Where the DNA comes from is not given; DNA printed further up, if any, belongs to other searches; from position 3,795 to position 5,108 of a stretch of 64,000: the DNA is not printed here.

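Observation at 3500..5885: Unassigned three-gene cluster: small wHTH protein plus tandem paralogous bitopic membrane proteins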

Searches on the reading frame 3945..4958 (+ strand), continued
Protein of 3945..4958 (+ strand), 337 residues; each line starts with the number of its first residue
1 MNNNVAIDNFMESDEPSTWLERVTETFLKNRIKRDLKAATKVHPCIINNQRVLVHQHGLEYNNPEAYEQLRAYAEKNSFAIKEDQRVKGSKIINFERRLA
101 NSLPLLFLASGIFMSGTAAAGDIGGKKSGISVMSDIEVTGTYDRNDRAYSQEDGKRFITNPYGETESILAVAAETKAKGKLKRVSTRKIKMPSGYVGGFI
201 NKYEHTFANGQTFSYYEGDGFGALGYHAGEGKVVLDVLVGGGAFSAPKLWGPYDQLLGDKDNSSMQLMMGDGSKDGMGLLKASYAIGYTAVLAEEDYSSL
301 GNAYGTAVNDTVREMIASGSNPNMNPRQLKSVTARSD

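Call 61: search_solved_structures(query=A1, max_evalue=10, show_alignments=2)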
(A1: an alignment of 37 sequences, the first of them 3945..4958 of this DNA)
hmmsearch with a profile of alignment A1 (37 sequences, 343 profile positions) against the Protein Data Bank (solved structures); distinct sequences matched with E-value up to 10: 2.
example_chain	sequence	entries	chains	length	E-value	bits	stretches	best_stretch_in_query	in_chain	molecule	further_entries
2l9d_A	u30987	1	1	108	6.4e-08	35.3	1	18-87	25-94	Uncharacterized protein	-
3eq2_A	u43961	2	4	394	2.3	10.5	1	97-161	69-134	Probable two-component response regulator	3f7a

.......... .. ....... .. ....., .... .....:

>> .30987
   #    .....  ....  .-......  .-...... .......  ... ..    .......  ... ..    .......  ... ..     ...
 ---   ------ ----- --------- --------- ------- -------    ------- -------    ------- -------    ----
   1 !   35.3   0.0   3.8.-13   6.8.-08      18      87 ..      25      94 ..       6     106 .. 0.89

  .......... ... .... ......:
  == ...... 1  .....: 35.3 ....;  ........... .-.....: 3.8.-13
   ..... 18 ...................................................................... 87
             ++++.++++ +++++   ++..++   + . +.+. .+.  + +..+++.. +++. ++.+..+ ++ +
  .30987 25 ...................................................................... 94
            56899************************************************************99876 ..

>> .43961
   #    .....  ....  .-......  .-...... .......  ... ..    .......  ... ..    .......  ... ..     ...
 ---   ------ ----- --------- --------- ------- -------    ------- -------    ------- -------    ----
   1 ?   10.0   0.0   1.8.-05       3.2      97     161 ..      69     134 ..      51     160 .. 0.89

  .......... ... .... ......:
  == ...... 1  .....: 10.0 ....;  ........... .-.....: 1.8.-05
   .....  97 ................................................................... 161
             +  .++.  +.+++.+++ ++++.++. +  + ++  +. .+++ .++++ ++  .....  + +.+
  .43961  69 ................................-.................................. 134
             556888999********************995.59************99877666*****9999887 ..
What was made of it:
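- On Pfam DUF3579 (PF12112): The g2 family profile against 2L9D gives E=6.4e-8 (call 61).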
